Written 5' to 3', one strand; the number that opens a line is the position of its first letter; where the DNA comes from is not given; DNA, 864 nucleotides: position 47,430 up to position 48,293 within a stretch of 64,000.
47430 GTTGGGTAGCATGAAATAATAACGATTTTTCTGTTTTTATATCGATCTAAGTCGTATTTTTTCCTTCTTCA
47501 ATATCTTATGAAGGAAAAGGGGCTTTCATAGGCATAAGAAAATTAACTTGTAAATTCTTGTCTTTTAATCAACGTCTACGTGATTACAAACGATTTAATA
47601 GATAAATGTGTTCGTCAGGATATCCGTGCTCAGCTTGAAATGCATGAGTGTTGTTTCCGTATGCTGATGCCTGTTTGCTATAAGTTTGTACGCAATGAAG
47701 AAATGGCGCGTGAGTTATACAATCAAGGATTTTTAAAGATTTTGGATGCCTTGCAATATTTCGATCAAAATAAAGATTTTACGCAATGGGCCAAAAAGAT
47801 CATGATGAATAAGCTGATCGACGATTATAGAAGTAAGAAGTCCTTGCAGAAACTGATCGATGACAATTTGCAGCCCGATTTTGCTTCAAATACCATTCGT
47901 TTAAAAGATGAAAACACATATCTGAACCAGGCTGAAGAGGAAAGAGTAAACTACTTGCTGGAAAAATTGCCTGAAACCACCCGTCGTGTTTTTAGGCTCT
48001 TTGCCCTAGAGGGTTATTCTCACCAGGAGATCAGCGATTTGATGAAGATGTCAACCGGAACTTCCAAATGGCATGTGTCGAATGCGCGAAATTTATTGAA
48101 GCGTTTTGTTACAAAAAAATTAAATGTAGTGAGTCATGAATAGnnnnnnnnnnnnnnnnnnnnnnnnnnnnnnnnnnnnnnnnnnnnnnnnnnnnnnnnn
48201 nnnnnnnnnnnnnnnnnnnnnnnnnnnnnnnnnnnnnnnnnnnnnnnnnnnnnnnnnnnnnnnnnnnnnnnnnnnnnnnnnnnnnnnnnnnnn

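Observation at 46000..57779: Recurring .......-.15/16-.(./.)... motif upstream of T9SS cargo genes near an ECF sigma/anti-sigma pair: a putative ECF regulon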

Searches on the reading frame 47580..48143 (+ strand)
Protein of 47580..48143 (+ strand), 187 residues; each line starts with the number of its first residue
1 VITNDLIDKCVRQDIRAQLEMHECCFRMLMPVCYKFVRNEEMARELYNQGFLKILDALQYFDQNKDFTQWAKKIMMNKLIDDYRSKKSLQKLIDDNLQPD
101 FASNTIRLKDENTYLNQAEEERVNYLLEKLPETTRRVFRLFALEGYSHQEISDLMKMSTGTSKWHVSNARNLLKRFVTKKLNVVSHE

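Call 9: search_protein_families(library=pfam, proteins=[window:47580-48143:+], max_evalue=0.01)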
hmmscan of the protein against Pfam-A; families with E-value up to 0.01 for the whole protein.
window:47580-48143:+ (187 aa): 4 families
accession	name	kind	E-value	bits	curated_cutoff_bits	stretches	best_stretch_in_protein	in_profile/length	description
PF08281.18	Sigma70_r4_2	-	1.4e-11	44.3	25.7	1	123-171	4-52/54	Sigma-70, region 4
PF04542.20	Sigma70_r2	-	3.3e-10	40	24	1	27-87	7-69/71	Sigma-70 region 2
PF07638.17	Sigma70_ECF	-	1.1e-08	35.7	21.1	1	41-175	47-181/185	ECF sigma factor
PF04545.22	Sigma70_r4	-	1.4e-05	25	24.1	1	126-173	1-48/50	Sigma-70, region 4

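Call 13: find_encoding_contigs(protein=window:47580-48143:+, flank=10000, max_places=10)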
Protein window:47580-48143:+ (187 aa): 3 contigs read that carry it; 2 places shown.
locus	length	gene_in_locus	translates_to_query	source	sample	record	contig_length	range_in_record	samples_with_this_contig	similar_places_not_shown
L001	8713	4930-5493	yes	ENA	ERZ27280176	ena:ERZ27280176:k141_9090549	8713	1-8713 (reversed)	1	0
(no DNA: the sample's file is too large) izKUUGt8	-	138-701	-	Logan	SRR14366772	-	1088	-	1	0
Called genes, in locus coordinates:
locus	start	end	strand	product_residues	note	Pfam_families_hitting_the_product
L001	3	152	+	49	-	?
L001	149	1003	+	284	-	PF17827:PrmC_N, PF05175:MTS, PF06325:PrmA, PF01170:UPF0020 (faint), PF13847:Methyltransf_31, PF08242:Methyltransf_12 (weak), PF13649:Methyltransf_25, PF07669:Eco57I (weak), +1 more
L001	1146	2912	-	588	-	PF03485:Arg_tRNA_synt_N (weak), PF00750:tRNA-synt_1d, PF05746:DALR_1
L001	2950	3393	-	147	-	-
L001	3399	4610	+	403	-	PF13229:Beta_helix (weak), PF18962:Por_Secre_tail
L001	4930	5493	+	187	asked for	PF07638:Sigma70_ECF, PF04542:Sigma70_r2, PF08281:Sigma70_r4_2, PF04545:Sigma70_r4 (weak)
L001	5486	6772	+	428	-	-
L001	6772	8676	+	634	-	PF19081:Ig_7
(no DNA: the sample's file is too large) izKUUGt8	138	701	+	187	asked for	PF07638:Sigma70_ECF, PF04542:Sigma70_r2, PF08281:Sigma70_r4_2, PF04545:Sigma70_r4 (weak)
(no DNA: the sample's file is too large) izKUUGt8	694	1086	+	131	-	?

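Call 14: find_related_loci(query=window:47580-48143:+, collection=genome_contigs, flank=10000)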
Query window:47580-48143:+ (187 aa) in genome_contigs; peptide patterns used: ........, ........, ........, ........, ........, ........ (x = any residue, [..] = any of these).
54 stretches matched a pattern; 12 encode a relative of the query (tblastn E <= 1e-3); 12 distinct loci.
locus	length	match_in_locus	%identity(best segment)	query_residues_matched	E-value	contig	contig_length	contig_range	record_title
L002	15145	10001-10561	89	1-187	1e-115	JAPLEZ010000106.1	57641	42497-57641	MAG: Bacteroidetes bacterium isolate LacPavin_0818_WC40_MAG_38_10 LacPavin_0818_WC40_scaffold_35880, whole genome shotgu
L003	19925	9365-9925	87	1-187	5e-113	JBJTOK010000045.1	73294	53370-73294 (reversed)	MAG: Flavobacteriales bacterium isolate samp_4449_VAMB_700 samp_4449_371944, whole genome shotgun sequence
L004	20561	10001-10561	87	1-187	1e-111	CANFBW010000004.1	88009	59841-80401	MAG: Flavobacteriales bacterium isolate CH-Oct18-48 genome assembly, contig: CH-Oct18-C175, whole genome shotgun sequenc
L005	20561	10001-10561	72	1-187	2e-94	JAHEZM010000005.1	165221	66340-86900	MAG: Flavobacteriales bacterium isolate nzgw151 NODE_124_length_165222_cov_5.890721, whole genome shotgun sequence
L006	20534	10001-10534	51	1-178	4e-62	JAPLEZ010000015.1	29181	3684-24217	MAG: Bacteroidetes bacterium isolate LacPavin_0818_WC40_MAG_38_10 LacPavin_0818_WC40_scaffold_1069068, whole genome shot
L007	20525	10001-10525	40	6-180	2e-42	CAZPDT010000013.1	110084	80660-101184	MAG TPA_asm: uncultured Fluviicola sp. isolate SRP187154_co1_288 genome assembly, contig: NODE_105_length_110084_cov_85.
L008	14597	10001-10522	40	2-177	4e-42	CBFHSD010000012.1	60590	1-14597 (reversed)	MAG: Salibacteraceae bacterium isolate AGTU_87_bin_37_indper genome assembly, contig: AGTU_87_bin_37_indper_c12, whole g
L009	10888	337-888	38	1-185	5e-41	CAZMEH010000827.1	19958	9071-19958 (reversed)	MAG TPA_asm: uncultured Saprospiraceae bacterium isolate binchicken_co404_2 genome assembly, contig: k119_70217, whole g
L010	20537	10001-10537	40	2-181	2e-39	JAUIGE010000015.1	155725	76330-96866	MAG: Bacteroidia bacterium isolate Co_bin.136 NODE_1074_length_155725_cov_2.565451, whole genome shotgun sequence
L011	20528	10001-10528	39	4-181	3e-37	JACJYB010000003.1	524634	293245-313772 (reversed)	MAG: Lewinellaceae bacterium isolate HK-STAS-BACT-27 HK-STAS-BACT-27_3, whole genome shotgun sequence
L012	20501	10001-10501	38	6-178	3e-34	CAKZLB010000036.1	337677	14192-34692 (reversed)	MAG TPA_asm: uncultured Bacteroidetes bacterium isolate ERR2094171_bin.62_CONCOCT_v1.1_MAG genome assembly, contig: ERZ6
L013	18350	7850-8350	30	4-178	5e-24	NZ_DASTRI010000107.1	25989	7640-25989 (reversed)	MAG: Chitinophaga sp. isolate SMAG_U2248 k141_839917, whole genome shotgun sequence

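Call 24: find_related_loci(query=window:47580-48143:+, collection=metagenome_contigs, flank=10000)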
Query window:47580-48143:+ (187 aa) in metagenome_contigs; peptide patterns used: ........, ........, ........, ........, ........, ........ (x = any residue, [..] = any of these).
65 stretches matched a pattern; 2 encode a relative of the query (tblastn E <= 1e-3); 2 distinct loci.
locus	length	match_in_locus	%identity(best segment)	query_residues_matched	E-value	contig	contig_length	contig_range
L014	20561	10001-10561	84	1-187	2e-109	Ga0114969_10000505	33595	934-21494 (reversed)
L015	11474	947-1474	39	4-181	2e-38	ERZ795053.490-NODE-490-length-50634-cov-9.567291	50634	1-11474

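Call 25: find_homologous_proteins(query=window:47580-48143:+, max_evalue=1e-20)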
Query window:47580-48143:+ (187 aa): 122 proteins with E <= 1e-20 among 178 candidates; the best 120 are listed.
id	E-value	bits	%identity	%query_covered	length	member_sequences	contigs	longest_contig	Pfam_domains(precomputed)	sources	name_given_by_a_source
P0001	1.1e-107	375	90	100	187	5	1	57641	PF07638.18,PF04545.23,PF04542.21,PF08281.19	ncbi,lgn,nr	ncbi:MAG: sigma-70 family RNA polymerase sigma factor [Bacteroidetes bacterium]|nr:sigma-70 family R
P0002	1.1e-101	356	86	97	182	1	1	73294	PF07638.18,PF04545.23,PF04542.21,PF08281.19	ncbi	ncbi:MAG: RNA polymerase sigma factor [Flavobacteriales bacterium]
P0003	2.5e-100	351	84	100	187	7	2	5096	PF07638.18,PF04545.23,PF04542.21,PF08281.19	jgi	jgi:RNA polymerase sigma factor (sigma-70 family)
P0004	3.2e-98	345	81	100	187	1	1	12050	PF07638.18,PF04545.23,PF04542.21,PF08281.19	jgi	jgi:RNA polymerase sigma factor (sigma-70 family)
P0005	6.0e-86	305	72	100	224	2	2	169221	PF07638.18,PF04542.21,PF08281.19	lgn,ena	-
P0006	4.1e-57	211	52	97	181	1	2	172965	PF07638.18,PF04545.23,PF04542.21,PF08281.19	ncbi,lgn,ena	-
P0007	2.0e-56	208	50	95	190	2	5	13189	PF07638.18,PF04545.23,PF04542.21,PF08281.19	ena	-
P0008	3.2e-56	208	50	95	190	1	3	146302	PF07638.18,PF22233.3,PF04545.23,PF04542.21,PF08281.19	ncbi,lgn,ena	-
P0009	4.4e-56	207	49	98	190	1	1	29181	PF07638.18,PF22233.3,PF04542.21,PF08281.19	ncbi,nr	ncbi:MAG: RNA polymerase sigma factor [Bacteroidetes bacterium]|nr:RNA polymerase sigma factor [Bact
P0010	6.2e-52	194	49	93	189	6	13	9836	PF07638.18,PF22233.3,PF04545.23,PF04542.21,PF08281.19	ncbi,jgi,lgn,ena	jgi:RNA polymerase sigma factor (sigma-70 family)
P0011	9.9e-52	193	45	98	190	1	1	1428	PF07638.18,PF22233.3,PF04542.21,PF08281.19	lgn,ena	-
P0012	4.0e-51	191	50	95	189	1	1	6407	PF07638.18,PF22233.3,PF04545.23,PF04542.21,PF08281.19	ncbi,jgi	jgi:RNA polymerase sigma factor (sigma-70 family)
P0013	7.3e-51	190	47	95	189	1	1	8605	PF07638.18,PF04545.23,PF04542.21,PF08281.19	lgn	-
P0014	2.0e-50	189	51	91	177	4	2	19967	PF07638.18,PF22233.3,PF04545.23,PF04542.21,PF08281.19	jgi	jgi:RNA polymerase sigma factor (sigma-70 family)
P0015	3.7e-40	156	41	96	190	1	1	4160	PF07638.18,PF00196.26,PF04545.23,PF04542.21,PF08281.19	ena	-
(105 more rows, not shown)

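Call 26: find_encoding_contigs(protein=P0004, flank=10000, max_places=4)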
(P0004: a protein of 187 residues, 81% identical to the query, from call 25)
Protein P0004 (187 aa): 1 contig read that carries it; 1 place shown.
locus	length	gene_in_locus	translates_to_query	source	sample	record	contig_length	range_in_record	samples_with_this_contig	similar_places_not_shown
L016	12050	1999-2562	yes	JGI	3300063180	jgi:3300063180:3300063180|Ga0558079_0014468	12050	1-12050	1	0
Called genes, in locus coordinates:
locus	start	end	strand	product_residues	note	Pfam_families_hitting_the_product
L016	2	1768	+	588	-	?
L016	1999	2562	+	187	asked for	PF07638:Sigma70_ECF, PF04542:Sigma70_r2, PF08281:Sigma70_r4_2, PF04545:Sigma70_r4 (weak)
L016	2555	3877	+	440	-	-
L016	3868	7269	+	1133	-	PF19081:Ig_7, PF13585:CHU_C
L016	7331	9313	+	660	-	PF12951:PATR (weak), PF18962:Por_Secre_tail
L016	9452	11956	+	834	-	PF12951:PATR, PF18962:Por_Secre_tail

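Call 27: find_encoding_contigs(protein=P0003, flank=10000, max_places=4)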
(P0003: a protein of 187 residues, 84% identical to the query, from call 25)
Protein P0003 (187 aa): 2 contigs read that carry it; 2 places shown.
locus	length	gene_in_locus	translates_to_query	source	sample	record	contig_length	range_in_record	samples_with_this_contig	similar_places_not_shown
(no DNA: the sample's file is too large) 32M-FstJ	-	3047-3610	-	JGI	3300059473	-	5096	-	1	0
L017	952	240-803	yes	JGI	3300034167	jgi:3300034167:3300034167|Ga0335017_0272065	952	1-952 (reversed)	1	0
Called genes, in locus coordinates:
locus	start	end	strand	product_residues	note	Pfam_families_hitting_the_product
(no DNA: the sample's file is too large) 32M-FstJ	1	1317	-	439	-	?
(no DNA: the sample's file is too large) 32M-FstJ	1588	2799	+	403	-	PF13229:Beta_helix (weak), PF18962:Por_Secre_tail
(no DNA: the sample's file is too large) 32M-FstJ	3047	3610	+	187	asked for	PF07638:Sigma70_ECF, PF04542:Sigma70_r2, PF08281:Sigma70_r4_2, PF04545:Sigma70_r4 (weak)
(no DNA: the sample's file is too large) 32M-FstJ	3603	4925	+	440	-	-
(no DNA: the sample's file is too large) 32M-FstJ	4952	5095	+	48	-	?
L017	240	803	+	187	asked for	PF07638:Sigma70_ECF, PF04542:Sigma70_r2, PF08281:Sigma70_r4_2, PF04545:Sigma70_r4 (weak)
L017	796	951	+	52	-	?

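Call 28: find_encoding_contigs(protein=P0006, flank=10000, max_places=3)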
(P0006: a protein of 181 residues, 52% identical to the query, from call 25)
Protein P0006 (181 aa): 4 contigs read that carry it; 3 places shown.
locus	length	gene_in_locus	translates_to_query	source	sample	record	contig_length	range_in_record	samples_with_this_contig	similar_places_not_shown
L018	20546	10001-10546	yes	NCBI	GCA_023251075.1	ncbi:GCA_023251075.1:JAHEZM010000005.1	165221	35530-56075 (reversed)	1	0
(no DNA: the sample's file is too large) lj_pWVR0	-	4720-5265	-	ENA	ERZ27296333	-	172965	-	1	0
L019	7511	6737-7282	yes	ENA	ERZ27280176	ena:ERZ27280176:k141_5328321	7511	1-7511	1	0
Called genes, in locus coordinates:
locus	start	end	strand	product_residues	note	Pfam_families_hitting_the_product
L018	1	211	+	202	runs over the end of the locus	-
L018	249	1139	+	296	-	PF00480:ROK, PF01869:BcrAD_BadFG (faint)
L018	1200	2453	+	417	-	PF18962:Por_Secre_tail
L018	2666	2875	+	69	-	-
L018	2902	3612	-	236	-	PF00072:Response_reg, PF04397:LytTR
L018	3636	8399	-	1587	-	PF18911:PKD_4 (weak), PF13585:CHU_C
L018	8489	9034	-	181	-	-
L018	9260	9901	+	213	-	PF07648:Kazal_2 (faint), PF00050:Kazal_1 (faint), PF04324:Fer2_BFD (faint)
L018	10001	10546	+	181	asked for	PF07638:Sigma70_ECF, PF04542:Sigma70_r2, PF04545:Sigma70_r4 (faint), PF08281:Sigma70_r4_2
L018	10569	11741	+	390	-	-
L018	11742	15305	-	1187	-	PF07354:Sp38 (faint), PF19408:PKD_6 (faint), PF13585:CHU_C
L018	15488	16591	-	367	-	-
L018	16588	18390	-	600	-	PF12708:Pect-lyase_RHGA_epim, PF18962:Por_Secre_tail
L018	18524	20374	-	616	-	PF14488:DUF4434, PF18962:Por_Secre_tail (weak)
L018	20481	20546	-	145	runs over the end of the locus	PF00226:DnaJ, PF13619:KTSC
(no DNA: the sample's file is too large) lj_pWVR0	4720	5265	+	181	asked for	PF07638:Sigma70_ECF, PF04542:Sigma70_r2, PF04545:Sigma70_r4 (faint), PF08281:Sigma70_r4_2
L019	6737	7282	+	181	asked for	PF07638:Sigma70_ECF, PF04542:Sigma70_r2, PF04545:Sigma70_r4 (faint), PF08281:Sigma70_r4_2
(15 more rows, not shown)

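Call 29: find_encoding_contigs(protein=P0008, flank=10000, max_places=3)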
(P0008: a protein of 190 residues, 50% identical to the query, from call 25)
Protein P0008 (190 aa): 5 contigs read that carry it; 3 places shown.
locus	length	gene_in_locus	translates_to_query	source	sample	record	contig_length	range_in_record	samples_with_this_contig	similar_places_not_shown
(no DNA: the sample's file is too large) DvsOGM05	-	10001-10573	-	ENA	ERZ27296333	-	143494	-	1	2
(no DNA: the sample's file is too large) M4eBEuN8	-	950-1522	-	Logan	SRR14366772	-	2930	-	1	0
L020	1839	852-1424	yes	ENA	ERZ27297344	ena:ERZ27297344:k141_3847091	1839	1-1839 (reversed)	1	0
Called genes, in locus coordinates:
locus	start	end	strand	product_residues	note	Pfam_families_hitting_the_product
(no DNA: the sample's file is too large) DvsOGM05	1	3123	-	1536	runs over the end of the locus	PF17517:IgGFc_binding, PF19081:Ig_7 (faint), PF23052:KH_N4BP1_2nd (faint), PF13585:CHU_C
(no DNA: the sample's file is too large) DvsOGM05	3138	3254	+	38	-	-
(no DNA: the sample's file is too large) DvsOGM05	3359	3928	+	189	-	PF01327:Pep_deformylase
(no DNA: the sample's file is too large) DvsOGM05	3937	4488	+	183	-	PF07719:TPR_2 (faint), PF13174:TPR_6 (weak)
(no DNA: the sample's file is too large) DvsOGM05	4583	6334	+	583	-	PF00496:SBP_bac_5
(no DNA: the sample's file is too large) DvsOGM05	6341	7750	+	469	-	PF00528:BPD_transp_1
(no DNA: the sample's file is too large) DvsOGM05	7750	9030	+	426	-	PF12911:OppC_N (weak), PF00528:BPD_transp_1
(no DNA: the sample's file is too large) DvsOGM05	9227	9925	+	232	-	PF07648:Kazal_2 (faint), PF00050:Kazal_1 (weak)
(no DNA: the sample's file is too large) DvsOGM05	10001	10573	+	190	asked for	PF07638:Sigma70_ECF, PF04542:Sigma70_r2, PF08281:Sigma70_r4_2, PF04545:Sigma70_r4 (weak), PF22233:PhyR_sigma-like (weak)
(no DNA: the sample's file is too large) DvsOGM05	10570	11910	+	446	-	PF13568:OMP_b-brl_2 (weak)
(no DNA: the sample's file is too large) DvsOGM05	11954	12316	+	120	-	PF13380:CoA_binding_2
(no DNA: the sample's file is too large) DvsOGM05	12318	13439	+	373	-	PF02463:SMC_N, PF13175:AAA_15, PF13476:AAA_23, PF13555:AAA_29 (faint), PF13304:AAA_21 (weak)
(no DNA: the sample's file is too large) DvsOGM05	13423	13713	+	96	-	PF05258:DciA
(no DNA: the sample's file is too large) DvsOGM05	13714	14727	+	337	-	PF13280:WYL, PF25583:WCX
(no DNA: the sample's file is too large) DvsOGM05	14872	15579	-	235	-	PF18962:Por_Secre_tail (faint)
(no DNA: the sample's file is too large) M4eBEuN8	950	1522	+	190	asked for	PF07638:Sigma70_ECF, PF04542:Sigma70_r2, PF08281:Sigma70_r4_2, PF04545:Sigma70_r4 (weak), PF22233:PhyR_sigma-like (weak)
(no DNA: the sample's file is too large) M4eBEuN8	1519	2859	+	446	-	PF13568:OMP_b-brl_2 (weak)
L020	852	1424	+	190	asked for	PF07638:Sigma70_ECF, PF04542:Sigma70_r2, PF08281:Sigma70_r4_2, PF04545:Sigma70_r4 (weak), PF22233:PhyR_sigma-like (weak)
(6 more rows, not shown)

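Call 36: search_protein_families(library=ncbifam, proteins=[window:47580-48143:+], max_evalue=0.01)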
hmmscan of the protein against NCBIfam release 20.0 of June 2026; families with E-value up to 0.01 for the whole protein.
window:47580-48143:+ (187 aa): 84 families (the best 25 are shown)
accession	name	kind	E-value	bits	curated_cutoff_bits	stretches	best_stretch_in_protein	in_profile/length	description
TIGR02937.1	sigma70-ECF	superfamily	5.7e-24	84.6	42.9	1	23-175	8-163/165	sigma-70 family RNA polymerase sigma factor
TIGR02985.1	Sig70_bacteroi1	subfamily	1.2e-20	74.4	126.4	1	23-175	8-160/162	RNA polymerase sigma-70 factor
TIGR02950.1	SigM_subfam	subfamily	3.7e-18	65.9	147.95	1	28-176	12-157/159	RNA polymerase sigma factor, SigM family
NF009174.0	PRK12522.1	equivalog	1.3e-17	64.3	217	1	29-180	16-170/175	RNA polymerase sigma factor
NF058625.1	sigma_PG0214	equivalog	2.5e-16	59.9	130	1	29-180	17-164/170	GFO_1088 family ECF-type sigma factor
NF007223.0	PRK09641.1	equivalog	2e-15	57.1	209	1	3-177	5-184/187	RNA polymerase sigma factor SigW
TIGR02959.1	SigZ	equivalog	3.9e-15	56.1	168.65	1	34-177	13-148/170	RNA polymerase sigma factor SigZ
NF009166.1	PRK12513.1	equivalog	6.5e-15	55.3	206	1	34-176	40-185/193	RNA polymerase sigma factor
NF006930.0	PRK09415.1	subfamily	1.8e-14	53.9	198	1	29-179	29-177/179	RNA polymerase factor sigma C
NF007215.0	PRK09637.1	equivalog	2.4e-14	53.7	212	1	35-177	20-154/181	RNA polymerase sigma factor SigZ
NF009171.0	PRK12518.1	equivalog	6.3e-14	52.2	208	1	4-179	15-186/191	RNA polymerase sigma factor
NF008888.0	PRK11922.1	equivalog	7.3e-14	51.9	204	1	12-185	26-204/231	RNA polymerase sigma factor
NF007216.0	PRK09638.1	equivalog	7.8e-14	51.8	194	1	4-176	6-173/180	RNA polymerase sigma factor SigY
TIGR02983.1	SigE-fam_strep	subfamily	2.2e-12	47.2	141.55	1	27-176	17-157/162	SigE family RNA polymerase sigma factor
TIGR02948.1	SigW_bacill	equivalog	4.2e-12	46.5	243.1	1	10-176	12-183/187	RNA polymerase sigma factor SigW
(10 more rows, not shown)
